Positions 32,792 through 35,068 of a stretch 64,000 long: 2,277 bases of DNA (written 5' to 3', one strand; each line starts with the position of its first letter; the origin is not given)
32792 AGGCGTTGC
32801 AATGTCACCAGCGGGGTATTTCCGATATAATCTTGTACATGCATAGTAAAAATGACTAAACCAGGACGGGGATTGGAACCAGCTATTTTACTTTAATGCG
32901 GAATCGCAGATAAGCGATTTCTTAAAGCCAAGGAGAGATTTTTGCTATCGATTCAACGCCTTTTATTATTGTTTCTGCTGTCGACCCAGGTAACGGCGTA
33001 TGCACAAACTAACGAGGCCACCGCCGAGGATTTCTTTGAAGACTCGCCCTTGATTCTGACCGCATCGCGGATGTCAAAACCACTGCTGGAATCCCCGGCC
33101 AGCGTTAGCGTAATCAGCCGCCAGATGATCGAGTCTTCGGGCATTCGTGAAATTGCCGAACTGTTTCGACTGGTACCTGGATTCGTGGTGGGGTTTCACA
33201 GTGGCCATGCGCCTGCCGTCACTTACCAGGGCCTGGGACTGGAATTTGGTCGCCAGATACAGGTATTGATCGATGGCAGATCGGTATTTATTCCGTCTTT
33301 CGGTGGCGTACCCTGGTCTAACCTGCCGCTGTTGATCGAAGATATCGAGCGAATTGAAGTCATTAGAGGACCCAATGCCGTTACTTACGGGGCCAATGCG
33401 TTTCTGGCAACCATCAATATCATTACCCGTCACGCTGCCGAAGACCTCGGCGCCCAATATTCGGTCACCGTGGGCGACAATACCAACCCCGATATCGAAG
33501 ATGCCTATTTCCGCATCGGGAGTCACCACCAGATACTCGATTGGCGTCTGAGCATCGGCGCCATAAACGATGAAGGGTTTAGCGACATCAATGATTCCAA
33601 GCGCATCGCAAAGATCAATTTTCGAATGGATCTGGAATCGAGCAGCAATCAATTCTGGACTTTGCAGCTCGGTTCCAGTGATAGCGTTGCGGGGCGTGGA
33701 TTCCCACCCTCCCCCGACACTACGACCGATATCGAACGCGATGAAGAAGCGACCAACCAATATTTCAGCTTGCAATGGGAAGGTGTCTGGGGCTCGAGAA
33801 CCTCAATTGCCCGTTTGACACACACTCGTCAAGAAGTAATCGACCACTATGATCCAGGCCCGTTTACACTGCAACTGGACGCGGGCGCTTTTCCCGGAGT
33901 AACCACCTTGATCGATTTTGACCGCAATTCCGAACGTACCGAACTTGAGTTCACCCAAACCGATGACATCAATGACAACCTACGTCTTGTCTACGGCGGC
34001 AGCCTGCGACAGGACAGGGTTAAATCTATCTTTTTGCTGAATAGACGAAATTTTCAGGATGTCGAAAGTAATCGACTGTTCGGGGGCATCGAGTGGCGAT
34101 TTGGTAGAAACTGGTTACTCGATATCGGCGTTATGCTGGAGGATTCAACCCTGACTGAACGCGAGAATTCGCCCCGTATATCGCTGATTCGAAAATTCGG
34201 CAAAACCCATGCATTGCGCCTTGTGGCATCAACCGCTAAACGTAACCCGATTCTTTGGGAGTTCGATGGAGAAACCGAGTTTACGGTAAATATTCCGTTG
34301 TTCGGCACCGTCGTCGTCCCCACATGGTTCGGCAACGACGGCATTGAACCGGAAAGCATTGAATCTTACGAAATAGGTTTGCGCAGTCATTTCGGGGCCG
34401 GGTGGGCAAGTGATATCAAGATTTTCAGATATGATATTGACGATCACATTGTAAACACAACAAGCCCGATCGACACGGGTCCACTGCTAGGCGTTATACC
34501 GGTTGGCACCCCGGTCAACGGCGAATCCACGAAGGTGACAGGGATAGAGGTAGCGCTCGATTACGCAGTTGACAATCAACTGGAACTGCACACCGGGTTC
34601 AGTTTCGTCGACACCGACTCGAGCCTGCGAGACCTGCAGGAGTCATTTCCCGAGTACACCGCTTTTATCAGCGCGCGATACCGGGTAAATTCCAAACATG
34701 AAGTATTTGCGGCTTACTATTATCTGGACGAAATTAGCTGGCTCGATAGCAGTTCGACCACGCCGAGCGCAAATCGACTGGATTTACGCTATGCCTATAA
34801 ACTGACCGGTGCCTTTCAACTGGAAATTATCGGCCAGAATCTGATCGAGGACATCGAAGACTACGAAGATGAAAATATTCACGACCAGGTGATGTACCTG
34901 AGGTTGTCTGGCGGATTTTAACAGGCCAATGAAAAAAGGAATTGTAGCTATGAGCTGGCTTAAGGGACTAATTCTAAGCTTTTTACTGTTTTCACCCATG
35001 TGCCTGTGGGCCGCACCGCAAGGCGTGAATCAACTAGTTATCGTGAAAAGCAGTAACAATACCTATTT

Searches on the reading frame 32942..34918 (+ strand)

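Call 74: search_protein_families(library=pfam, proteins=[window:32942-34918:+], max_evalue=0.00001)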
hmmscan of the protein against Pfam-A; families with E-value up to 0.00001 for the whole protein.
window:32942-34918:+ (659 aa): 2 families
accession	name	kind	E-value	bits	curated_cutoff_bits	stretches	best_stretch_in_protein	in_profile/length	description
PF00593.30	TonB_dep_Rec_b-barrel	-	3.4e-22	80.4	27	1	245-634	38-436/436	TonB dependent receptor-like, beta-barrel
PF07715.20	Plug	-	6.1e-21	75.4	23.9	1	48-154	2-104/107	TonB-dependent Receptor Plug Domain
